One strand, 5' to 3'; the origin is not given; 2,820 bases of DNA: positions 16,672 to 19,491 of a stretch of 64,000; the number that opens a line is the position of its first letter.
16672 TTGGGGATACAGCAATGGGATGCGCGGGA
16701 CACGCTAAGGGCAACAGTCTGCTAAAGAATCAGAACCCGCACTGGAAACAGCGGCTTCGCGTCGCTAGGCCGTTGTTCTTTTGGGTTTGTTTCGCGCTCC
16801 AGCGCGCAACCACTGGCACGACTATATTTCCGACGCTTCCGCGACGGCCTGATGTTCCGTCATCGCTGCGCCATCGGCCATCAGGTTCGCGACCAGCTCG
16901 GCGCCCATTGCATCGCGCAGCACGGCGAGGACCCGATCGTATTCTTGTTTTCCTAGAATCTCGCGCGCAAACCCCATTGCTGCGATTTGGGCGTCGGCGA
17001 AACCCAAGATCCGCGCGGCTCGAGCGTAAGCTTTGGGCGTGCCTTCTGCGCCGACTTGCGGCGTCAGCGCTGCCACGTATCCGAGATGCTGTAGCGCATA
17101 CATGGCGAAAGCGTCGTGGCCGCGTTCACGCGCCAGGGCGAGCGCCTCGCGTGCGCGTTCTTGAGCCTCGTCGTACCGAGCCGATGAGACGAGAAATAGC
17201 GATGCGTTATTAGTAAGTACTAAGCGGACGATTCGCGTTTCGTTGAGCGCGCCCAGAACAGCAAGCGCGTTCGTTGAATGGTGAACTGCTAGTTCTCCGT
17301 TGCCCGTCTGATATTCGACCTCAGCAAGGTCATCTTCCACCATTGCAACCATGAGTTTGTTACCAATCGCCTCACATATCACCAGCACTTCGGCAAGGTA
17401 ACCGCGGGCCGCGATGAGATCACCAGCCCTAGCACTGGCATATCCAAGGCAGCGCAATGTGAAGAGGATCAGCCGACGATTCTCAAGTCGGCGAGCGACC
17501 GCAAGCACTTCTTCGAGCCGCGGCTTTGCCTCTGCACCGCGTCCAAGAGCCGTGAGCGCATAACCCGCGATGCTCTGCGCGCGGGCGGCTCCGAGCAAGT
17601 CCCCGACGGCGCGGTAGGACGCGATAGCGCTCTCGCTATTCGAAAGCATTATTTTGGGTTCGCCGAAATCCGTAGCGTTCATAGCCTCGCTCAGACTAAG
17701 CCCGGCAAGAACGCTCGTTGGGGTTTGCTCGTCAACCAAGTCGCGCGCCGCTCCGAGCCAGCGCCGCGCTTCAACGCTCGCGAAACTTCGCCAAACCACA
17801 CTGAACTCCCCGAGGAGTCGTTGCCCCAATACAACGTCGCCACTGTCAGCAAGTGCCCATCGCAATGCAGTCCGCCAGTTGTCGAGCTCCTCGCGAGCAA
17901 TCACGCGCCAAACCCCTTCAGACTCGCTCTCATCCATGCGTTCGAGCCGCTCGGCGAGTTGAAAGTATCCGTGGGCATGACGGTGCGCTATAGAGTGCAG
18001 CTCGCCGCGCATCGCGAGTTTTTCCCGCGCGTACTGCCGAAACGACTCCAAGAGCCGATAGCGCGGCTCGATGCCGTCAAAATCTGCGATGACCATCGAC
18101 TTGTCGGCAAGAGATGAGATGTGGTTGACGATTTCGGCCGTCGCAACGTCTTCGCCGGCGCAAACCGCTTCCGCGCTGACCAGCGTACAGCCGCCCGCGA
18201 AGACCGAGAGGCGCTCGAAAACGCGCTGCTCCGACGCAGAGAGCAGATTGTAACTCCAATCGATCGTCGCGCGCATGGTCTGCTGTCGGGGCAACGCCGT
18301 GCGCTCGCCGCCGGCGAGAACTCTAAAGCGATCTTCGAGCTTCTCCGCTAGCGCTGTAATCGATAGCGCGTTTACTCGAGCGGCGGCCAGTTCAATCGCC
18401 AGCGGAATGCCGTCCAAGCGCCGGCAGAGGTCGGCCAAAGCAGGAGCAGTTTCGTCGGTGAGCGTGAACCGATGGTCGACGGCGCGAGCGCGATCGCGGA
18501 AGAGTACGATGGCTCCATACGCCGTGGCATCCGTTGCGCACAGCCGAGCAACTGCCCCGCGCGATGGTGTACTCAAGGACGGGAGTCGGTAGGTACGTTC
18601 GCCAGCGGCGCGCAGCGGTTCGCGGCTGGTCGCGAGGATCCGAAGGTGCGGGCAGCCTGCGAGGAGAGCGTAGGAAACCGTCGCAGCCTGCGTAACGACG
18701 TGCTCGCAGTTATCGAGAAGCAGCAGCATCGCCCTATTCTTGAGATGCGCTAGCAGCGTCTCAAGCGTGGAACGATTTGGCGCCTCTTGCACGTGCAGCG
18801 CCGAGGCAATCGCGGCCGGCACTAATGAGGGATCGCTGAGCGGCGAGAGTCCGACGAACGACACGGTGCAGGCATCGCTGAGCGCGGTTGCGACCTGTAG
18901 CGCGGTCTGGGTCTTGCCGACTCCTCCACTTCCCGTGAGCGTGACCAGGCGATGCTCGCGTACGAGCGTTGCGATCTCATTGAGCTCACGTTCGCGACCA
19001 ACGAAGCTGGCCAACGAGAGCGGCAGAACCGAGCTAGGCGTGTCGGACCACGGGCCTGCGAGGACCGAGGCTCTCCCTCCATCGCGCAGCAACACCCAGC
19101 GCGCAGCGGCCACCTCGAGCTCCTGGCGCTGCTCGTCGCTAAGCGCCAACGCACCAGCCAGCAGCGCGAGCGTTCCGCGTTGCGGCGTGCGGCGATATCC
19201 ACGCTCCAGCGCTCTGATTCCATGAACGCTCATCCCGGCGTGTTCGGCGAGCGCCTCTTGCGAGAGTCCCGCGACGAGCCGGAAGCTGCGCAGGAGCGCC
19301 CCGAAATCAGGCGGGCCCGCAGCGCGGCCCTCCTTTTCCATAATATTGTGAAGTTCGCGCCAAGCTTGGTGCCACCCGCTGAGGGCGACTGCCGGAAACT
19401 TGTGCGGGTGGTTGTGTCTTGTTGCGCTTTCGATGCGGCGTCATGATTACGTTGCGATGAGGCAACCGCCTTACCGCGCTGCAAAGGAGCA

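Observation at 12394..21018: Same ~110-nt promoter/leader module in front of four non-homologous lipoprotein genes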

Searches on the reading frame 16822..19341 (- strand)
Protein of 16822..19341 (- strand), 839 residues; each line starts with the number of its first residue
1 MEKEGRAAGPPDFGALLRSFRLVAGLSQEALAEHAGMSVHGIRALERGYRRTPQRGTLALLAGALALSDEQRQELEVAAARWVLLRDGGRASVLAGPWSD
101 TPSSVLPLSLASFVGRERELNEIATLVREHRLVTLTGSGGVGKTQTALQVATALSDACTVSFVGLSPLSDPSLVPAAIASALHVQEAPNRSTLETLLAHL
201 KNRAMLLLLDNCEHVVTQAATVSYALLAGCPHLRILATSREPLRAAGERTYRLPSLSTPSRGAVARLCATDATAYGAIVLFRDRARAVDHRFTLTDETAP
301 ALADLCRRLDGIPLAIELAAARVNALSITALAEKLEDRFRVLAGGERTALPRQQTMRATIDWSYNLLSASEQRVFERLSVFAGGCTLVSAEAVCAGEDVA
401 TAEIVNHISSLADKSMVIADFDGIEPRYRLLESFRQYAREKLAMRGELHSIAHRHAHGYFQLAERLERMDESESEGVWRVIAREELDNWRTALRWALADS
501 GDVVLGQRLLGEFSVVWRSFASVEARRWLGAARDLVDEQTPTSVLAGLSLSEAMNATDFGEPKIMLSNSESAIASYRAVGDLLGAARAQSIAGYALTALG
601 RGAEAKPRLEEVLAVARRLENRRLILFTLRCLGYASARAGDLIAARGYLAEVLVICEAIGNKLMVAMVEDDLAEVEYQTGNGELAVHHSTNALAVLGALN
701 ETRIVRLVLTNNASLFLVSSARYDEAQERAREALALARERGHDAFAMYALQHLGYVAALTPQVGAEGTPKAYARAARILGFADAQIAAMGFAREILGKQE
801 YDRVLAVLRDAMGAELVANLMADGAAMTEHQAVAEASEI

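Call 8: search_protein_families(library=pfam, proteins=[window:16822-19341:-], max_evalue=0.01)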
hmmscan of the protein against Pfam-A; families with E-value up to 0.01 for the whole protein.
window:16822-19341:- (839 aa): 11 families
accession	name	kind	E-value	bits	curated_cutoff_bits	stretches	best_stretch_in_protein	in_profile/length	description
PF13560.12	HTH_31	-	2.3e-10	41.1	27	1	12-75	1-64/64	Helix-turn-helix domain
PF13424.12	TPR_12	-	3.1e-08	34.1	30.1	3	669-739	6-77/77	Tetratricopeptide repeat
PF01381.28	HTH_3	-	3.2e-07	30.7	23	1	17-68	1-51/55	Helix-turn-helix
PF13401.12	AAA_22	-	6.8e-06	26.9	27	1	129-218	4-97/130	AAA domain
PF13191.12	AAA_16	-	1.5e-05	26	32.6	1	113-239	2-104/167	AAA ATPase domain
PF20703.3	nSTAND1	-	9.2e-05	22.7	27.1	1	112-220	15-132/379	Novel STAND NTPase 1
PF13374.12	TPR_10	-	0.00071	20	27.5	0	593-619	9-35/42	Tetratricopeptide repeat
PF13481.12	AAA_25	-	0.00083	19.5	27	1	108-158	10-61/195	AAA domain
PF20720.3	nSTAND3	-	0.0014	18.8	27.2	1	119-157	6-44/155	Novel STAND NTPase 3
PF25199.1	nSTAND_NTPase5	-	0.0039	17.5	34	0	128-241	39-134/145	Novel STAND NTPase 5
PF01637.24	ATPase_2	-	0.0044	17.3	33.2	1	113-158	1-48/225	ATPase domain predominantly from Archaea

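Call 12: find_encoding_contigs(protein=window:16822-19341:-, flank=10000, max_places=6)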
Protein window:16822-19341:- (839 aa): 9 contigs read that carry it; 6 places shown.
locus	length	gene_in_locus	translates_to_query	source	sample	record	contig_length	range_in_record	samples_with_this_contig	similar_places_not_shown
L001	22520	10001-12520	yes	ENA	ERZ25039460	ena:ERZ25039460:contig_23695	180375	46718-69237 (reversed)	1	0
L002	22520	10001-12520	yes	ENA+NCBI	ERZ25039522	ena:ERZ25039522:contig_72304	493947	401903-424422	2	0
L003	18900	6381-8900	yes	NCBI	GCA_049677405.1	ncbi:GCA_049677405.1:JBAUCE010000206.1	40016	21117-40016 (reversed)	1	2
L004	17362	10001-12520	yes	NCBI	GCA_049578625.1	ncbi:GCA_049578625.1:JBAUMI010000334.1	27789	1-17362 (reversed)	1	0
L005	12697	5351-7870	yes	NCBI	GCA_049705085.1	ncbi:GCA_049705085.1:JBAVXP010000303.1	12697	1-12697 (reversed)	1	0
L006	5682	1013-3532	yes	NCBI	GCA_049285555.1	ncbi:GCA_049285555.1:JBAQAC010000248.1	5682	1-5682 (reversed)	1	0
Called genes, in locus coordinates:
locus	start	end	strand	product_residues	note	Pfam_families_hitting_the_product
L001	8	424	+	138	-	PF02310:B12-binding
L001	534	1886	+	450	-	PF00749:tRNA-synt_1c, PF19269:Anticodon_2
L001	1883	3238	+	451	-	PF00483:NTP_transferase, PF01128:IspD, PF12804:NTP_transf_3, PF25084:LbH_EIF2B, PF25087:GMPPB_C, PF00132:Hexapep (weak)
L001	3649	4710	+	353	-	PF01435:Peptidase_M48 (weak)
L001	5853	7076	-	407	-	PF01731:Arylesterase (faint), PF10282:Lactonase, PF08450:SGL (faint), PF10282:Lactonase (weak)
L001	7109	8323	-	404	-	PF00082:Peptidase_S8 (weak)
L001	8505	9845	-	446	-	-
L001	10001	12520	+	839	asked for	PF01381:HTH_3 (weak), PF13560:HTH_31, PF13424:TPR_12 (faint), PF13401:AAA_22 (weak), PF25872:HTH_77 (weak)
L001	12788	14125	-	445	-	-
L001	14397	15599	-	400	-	-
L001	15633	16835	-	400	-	PF00082:Peptidase_S8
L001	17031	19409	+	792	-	PF01381:HTH_3, PF13560:HTH_31, PF13191:AAA_16 (weak), PF20703:nSTAND1 (weak), PF13401:AAA_22 (weak), PF25872:HTH_77 (weak)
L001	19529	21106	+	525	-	PF07969:Amidohydro_3, PF01979:Amidohydro_1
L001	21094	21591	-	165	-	PF01195:Pept_tRNA_hydro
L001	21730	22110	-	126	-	PF14693:Ribosomal_TL5_C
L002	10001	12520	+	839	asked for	PF01381:HTH_3 (weak), PF13560:HTH_31, PF13424:TPR_12 (faint), PF13401:AAA_22 (weak), PF25872:HTH_77 (weak)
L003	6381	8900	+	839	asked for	PF01381:HTH_3 (weak), PF13560:HTH_31, PF13424:TPR_12 (faint), PF13401:AAA_22 (weak), PF25872:HTH_77 (weak)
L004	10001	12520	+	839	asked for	PF01381:HTH_3 (weak), PF13560:HTH_31, PF13424:TPR_12 (faint), PF13401:AAA_22 (weak), PF25872:HTH_77 (weak)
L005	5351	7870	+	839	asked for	PF01381:HTH_3 (weak), PF13560:HTH_31, PF13424:TPR_12 (faint), PF13401:AAA_22 (weak), PF25872:HTH_77 (weak)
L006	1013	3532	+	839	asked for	PF01381:HTH_3 (weak), PF13560:HTH_31, PF13424:TPR_12 (faint), PF13401:AAA_22 (weak), PF25872:HTH_77 (weak)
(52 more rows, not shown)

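Call 26: search_protein_families(library=ncbifam, proteins=[window:16822-19341:-], max_evalue=0.01)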
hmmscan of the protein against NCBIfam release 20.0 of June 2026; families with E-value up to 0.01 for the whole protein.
window:16822-19341:- (839 aa): 6 families
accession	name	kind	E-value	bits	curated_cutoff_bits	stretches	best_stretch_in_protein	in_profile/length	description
NF041717.1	HaaA_phane_TPR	equivalog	1.9e-15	56.1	1125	3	106-447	97-430/882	cyclophane-containing RiPP biosynthesis TPR protein HaaT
NF040586.1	FxSxx_TPR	equivalog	2.1e-09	36.5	300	1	110-380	5-254/830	FxSxx-COOH system tetratricopeptide repeat protein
NF053617.1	SARPRegAfsRStmc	equivalog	6e-09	34.4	1430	2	105-441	290-610/986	SARP-family global regulator AfsR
TIGR03070.1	couple_hipB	subfamily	5.4e-07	29.5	71.65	1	12-50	2-40/58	type II toxin-antitoxin system Y4mF family antitoxin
NF041951.1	phage_RstR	subfamily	0.0023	18.2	80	1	13-68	3-57/108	RstR family transcriptional repressor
TIGR04291.1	arsen_driv_ArsA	equivalog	0.0087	14.8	650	0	128-158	318-348/565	arsenical pump-driving ATPase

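Call 27: search_protein_families(library=padloc, proteins=[window:16822-19341:-], max_evalue=0.01)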
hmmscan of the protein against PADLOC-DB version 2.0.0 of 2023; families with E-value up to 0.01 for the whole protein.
window:16822-19341:- (839 aa): 4 families
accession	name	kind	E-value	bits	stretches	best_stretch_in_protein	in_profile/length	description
PDLC02926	HTH_VI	-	0.00014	20.1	1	13-65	2-53/92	-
PDLC03664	Control_protein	-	0.00055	18.3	1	12-57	13-58/74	control protein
PDLC04142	capH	-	0.001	18.1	1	12-66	6-59/103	capH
PDLC03671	Control_protein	-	0.001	17.3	1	17-68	19-69/84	control protein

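Call 28: find_homologous_proteins(query=window:16822-19341:-, max_evalue=1e-20)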
Query window:16822-19341:- (839 aa): 8000 proteins with E <= 1e-20 among 8000 candidates; the best 120 are listed.
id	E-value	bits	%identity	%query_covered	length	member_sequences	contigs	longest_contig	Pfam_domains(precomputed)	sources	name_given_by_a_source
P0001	0.0e+0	1790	100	100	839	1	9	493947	PF25872.1,PF01381.29,PF13424.13,PF13401.13,PF13560.13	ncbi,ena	ncbi:MAG: helix-turn-helix domain-containing protein [Candidatus Cybelea sp.]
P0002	0.0e+0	1539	86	100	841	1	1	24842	PF25872.1,PF01381.29,PF13424.13,PF13401.13,PF13560.13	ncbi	ncbi:MAG: helix-turn-helix domain-containing protein [Candidatus Cybelea sp.]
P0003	0.0e+0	1179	89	75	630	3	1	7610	PF01381.29,PF13401.13,PF20703.4,PF13560.13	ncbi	ncbi:MAG: helix-turn-helix domain-containing protein, partial [Candidatus Cybelea sp.]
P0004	0.0e+0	1115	67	100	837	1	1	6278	PF25872.1,PF01381.29,PF13424.13,PF13560.13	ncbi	ncbi:MAG: helix-turn-helix domain-containing protein [Candidatus Cybelea sp.]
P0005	0.0e+0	1089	66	99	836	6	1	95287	PF25872.1,PF01381.29,PF13424.13,PF13560.13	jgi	-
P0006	0.0e+0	1082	66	100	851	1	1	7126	PF25872.1,PF01381.29,PF13424.13,PF13560.13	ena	-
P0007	0.0e+0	1080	65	100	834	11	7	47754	PF25872.1,PF01381.29,PF13424.13,PF13560.13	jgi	jgi:predicted ATPase/transcriptional regulator with XRE-family HTH domain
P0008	0.0e+0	1063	65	100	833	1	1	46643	PF25872.1,PF01381.29,PF13424.13,PF13401.13,PF13560.13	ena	-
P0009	0.0e+0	1061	66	97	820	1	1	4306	PF25872.1,PF01381.29,PF13424.13,PF13401.13,PF13560.13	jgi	-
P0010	0.0e+0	1058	65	100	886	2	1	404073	PF25872.1,PF01381.29,PF13424.13,PF13401.13,PF13560.13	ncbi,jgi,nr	ncbi:MAG TPA: tetratricopeptide repeat protein [Candidatus Cybelea sp.]|jgi:predicted ATPase/DNA-bin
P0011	0.0e+0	1036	63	98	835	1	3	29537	PF25872.1,PF01381.29,PF13401.13,PF13560.13,PF13191.13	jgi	jgi:predicted ATPase/DNA-binding XRE family transcriptional regulator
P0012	0.0e+0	1031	62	100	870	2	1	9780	PF25872.1,PF01381.29,PF13424.13,PF13401.13,PF13560.13,PF13191.13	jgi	jgi:predicted ATPase/transcriptional regulator with XRE-family HTH domain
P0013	0.0e+0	1030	63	99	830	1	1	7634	PF01381.29,PF13424.13,PF13560.13,PF13191.13,PF13374.13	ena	-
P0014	0.0e+0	1027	64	98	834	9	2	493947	PF25872.1,PF01381.29,PF13401.13,PF20703.4,PF13560.13,PF13191.13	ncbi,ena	ncbi:MAG: helix-turn-helix domain-containing protein [Candidatus Cybelea sp.]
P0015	0.0e+0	1022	64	100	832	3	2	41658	PF25872.1,PF01381.29,PF13424.13,PF13560.13,PF13191.13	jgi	jgi:predicted ATPase/transcriptional regulator with XRE-family HTH domain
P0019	2.0e-296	1004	60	100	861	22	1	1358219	PF25872.1,PF01381.29,PF13424.13,PF13401.13,PF13560.13,PF13374.13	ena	-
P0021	8.6e-296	1001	62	99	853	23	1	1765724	PF25872.1,PF01381.29,PF13424.13,PF13181.13,PF13560.13,PF07719.24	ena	-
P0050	1.3e-283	961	59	100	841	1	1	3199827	PF25872.1,PF01381.29,PF13401.13,PF13560.13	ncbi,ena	-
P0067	8.2e-275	932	58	100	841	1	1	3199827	PF25872.1,PF01381.29,PF13424.13,PF13560.13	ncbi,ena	-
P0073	2.1e-271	921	58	100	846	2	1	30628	PF25872.1,PF01381.29,PF13424.13,PF13401.13,PF13560.13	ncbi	ncbi:MAG: helix-turn-helix domain-containing protein [Candidatus Tumulicola sp.]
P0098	6.3e-264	896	56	100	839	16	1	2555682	PF25872.1,PF01381.29,PF13424.13,PF13401.13,PF13560.13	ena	-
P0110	7.6e-260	883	55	100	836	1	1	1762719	PF25872.1,PF01381.29,PF13424.13,PF13401.13,PF20703.4,PF13560.13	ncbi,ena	-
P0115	1.0e-258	879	56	100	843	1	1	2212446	PF12844.14,PF25872.1,PF01381.29,PF13424.13,PF13401.13,PF20703.4,PF13560.13,PF13191.13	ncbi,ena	-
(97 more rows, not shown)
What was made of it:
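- Closest known: GutR of Bacillus subtilis. Different: GutR is a single-copy regulator, whereas this family is expanded to several copies per genome (call 28).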

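Call 29: find_encoding_contigs(protein=P0010, flank=5000, max_places=1)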
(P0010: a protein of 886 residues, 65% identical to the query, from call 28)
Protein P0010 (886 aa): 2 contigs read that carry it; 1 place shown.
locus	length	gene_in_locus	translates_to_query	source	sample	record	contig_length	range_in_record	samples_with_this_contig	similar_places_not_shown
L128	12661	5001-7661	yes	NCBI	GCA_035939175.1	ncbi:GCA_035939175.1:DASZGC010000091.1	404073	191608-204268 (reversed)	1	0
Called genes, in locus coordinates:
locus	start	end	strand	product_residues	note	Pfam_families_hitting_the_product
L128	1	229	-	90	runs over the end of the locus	PF10041:DUF2277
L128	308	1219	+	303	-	PF19459:DUF5996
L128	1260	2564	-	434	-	-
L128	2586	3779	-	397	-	-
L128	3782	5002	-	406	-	PF00082:Peptidase_S8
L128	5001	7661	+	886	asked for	PF01381:HTH_3, PF13560:HTH_31, PF13401:AAA_22 (faint), PF25872:HTH_77 (faint), PF13424:TPR_12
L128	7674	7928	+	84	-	-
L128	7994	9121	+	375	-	-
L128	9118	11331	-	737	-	-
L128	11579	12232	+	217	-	-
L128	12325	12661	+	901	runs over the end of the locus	PF13620:CarboxypepD_reg, PF13715:CarbopepD_reg_2 (weak)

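Call 30: find_encoding_contigs(protein=P0021, flank=5000, max_places=1)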
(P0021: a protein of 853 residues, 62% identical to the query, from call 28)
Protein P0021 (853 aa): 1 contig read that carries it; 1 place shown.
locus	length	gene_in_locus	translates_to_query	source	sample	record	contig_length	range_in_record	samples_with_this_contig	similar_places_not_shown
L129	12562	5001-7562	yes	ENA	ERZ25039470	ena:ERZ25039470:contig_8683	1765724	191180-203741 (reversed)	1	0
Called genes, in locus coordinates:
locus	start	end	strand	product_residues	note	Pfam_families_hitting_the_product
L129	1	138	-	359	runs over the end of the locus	PF13401:AAA_22 (weak)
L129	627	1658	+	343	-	-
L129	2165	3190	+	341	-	-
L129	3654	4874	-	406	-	-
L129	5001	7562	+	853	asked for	PF01381:HTH_3, PF13560:HTH_31, PF25872:HTH_77, PF13181:TPR_8 (faint), PF07719:TPR_2 (faint), PF13424:TPR_12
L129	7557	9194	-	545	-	PF00496:SBP_bac_5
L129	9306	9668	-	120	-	-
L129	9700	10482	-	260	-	PF24827:AstE_AspA_cat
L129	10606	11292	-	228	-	PF01436:NHL (weak), PF22807:TrAA12 (faint)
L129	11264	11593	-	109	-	-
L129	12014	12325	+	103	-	-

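Call 31: find_encoding_contigs(protein=P0050, flank=5000, max_places=1)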
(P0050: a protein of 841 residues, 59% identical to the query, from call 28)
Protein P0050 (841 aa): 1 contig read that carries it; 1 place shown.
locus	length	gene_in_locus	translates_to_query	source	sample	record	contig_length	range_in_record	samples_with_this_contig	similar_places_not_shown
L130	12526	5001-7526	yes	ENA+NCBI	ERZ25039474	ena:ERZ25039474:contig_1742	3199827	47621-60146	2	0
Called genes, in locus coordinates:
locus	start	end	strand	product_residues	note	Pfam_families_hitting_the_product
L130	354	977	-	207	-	PF08712:Nfu_N, PF01106:NifU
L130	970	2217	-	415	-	PF10609:ParA, PF01656:CbiA, PF09140:MipZ (weak), PF13614:AAA_31, PF06155:GBBH-like_N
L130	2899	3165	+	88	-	PF01527:HTH_Tnp_1, PF13384:HTH_23 (weak), PF13518:HTH_28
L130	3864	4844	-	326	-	-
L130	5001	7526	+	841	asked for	PF01381:HTH_3, PF13560:HTH_31, PF13401:AAA_22 (weak), PF25872:HTH_77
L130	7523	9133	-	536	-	PF00496:SBP_bac_5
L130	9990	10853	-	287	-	PF01758:SBF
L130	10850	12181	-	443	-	PF06863:DUF1254, PF06742:DUF1214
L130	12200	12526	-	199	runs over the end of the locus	-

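Call 32: find_encoding_contigs(protein=P0073, flank=5000, max_places=1)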
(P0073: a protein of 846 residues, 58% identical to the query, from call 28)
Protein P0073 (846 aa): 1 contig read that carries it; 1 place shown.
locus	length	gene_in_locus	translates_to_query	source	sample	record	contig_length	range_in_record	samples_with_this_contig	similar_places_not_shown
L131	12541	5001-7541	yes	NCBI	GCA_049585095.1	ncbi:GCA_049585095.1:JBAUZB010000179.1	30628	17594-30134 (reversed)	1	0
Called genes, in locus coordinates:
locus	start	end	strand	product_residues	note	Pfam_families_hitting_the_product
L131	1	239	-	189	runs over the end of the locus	-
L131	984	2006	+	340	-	-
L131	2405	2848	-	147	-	-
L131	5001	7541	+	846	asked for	PF01381:HTH_3, PF13560:HTH_31, PF13424:TPR_12 (faint), PF13401:AAA_22 (weak), PF25872:HTH_77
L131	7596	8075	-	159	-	PF13302:Acetyltransf_3, PF00583:Acetyltransf_1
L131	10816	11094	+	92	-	-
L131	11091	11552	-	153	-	-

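Call 39: find_encoding_contigs(protein=P0067, flank=4000, max_places=1)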
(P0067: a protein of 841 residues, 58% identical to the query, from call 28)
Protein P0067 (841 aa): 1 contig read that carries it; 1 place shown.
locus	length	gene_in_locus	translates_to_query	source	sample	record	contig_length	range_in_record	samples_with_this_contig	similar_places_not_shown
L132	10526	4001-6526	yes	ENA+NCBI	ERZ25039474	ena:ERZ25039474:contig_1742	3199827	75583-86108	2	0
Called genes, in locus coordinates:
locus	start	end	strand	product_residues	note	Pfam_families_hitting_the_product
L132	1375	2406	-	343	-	PF01436:NHL (faint)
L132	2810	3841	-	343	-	PF08450:SGL (faint), PF01436:NHL (faint), PF06739:SBBP (faint)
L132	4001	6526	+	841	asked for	PF01381:HTH_3, PF13560:HTH_31, PF25872:HTH_77, PF13424:TPR_12 (weak)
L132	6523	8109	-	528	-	PF00496:SBP_bac_5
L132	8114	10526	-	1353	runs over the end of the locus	PF13620:CarboxypepD_reg, PF07715:Plug (weak)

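Call 40: find_encoding_contigs(protein=P0098, flank=4000, max_places=1)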
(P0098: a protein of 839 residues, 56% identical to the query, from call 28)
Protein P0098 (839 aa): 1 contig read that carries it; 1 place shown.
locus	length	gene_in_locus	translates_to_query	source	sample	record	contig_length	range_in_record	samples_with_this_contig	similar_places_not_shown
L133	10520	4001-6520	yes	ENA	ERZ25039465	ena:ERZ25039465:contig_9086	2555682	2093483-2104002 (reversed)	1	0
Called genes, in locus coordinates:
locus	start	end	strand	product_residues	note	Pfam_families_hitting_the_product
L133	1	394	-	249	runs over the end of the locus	PF17726:DpnI_C, PF06044:DpnI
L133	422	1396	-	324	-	-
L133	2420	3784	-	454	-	PF11949:DUF3466 (faint)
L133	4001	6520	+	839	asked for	PF01381:HTH_3, PF13560:HTH_31, PF13401:AAA_22 (weak), PF13424:TPR_12 (faint), PF25872:HTH_77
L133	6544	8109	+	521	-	PF00496:SBP_bac_5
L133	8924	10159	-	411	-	-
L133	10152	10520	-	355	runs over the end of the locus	-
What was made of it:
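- Closest known: RNPP quorum-sensing regulators. Same: Several paralogous regulators here sit next to OppA-type (SBP_bac_5) genes (calls 30, 31, 39, 40).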

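Call 41: find_encoding_contigs(protein=P0115, flank=4000, max_places=1)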
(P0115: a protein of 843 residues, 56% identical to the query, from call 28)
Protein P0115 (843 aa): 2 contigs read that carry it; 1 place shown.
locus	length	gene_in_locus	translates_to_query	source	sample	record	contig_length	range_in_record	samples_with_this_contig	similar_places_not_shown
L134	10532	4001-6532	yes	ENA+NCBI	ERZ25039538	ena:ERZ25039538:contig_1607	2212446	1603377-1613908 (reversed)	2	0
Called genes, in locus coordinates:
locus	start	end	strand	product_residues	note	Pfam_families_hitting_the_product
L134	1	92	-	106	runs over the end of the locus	-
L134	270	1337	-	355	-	-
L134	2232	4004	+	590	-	PF25872:HTH_77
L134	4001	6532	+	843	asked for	PF01381:HTH_3, PF12844:HTH_19 (weak), PF13560:HTH_31, PF20703:nSTAND1 (weak), PF13191:AAA_16 (weak), PF13401:AAA_22 (weak), PF25872:HTH_77, PF13424:TPR_12 (weak)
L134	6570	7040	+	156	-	-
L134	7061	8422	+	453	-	PF02347:GDC-P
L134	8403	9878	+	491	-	PF02347:GDC-P (weak), PF00266:Aminotran_5, PF21478:GcvP2_C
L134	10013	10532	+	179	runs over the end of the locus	PF00293:NUDIX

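Call 42: find_encoding_contigs(protein=P0019, flank=4000, max_places=1)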
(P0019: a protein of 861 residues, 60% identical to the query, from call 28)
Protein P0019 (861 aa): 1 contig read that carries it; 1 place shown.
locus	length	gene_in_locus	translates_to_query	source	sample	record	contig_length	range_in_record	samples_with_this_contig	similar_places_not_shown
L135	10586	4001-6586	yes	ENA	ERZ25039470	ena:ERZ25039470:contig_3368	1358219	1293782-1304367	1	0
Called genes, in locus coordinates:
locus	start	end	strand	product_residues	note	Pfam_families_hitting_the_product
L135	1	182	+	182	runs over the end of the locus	-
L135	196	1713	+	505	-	PF13231:PMT_2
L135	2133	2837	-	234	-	PF00005:ABC_tran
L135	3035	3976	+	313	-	-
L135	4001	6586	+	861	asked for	PF13560:HTH_31, PF01381:HTH_3, PF13401:AAA_22 (faint), PF25872:HTH_77 (weak), PF13374:TPR_10 (faint), PF13424:TPR_12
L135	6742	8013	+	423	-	-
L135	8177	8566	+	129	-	-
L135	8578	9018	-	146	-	PF16798:DUF5069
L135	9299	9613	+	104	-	-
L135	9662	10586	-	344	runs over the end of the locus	PF00174:Oxidored_molyb, PF03404:Mo-co_dimer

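Call 45: search_solved_structures(query=window:16822-19341:-, max_evalue=0.01)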
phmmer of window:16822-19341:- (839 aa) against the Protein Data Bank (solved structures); distinct sequences matched with E-value up to 0.01: 2.
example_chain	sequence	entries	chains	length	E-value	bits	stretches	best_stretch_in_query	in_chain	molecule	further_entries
9y6s_6s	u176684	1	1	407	0.0039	18.8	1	578-707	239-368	Anaphase-promoting complex subunit 5 domain-containing protein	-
5a6c_A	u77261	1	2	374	0.0058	18.3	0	529-729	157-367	G-PROTEIN-SIGNALING MODULATOR 2, AFADIN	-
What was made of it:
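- Tried and rejected: A PDB sequence search with the regulator gave only TPR noise (call 45).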
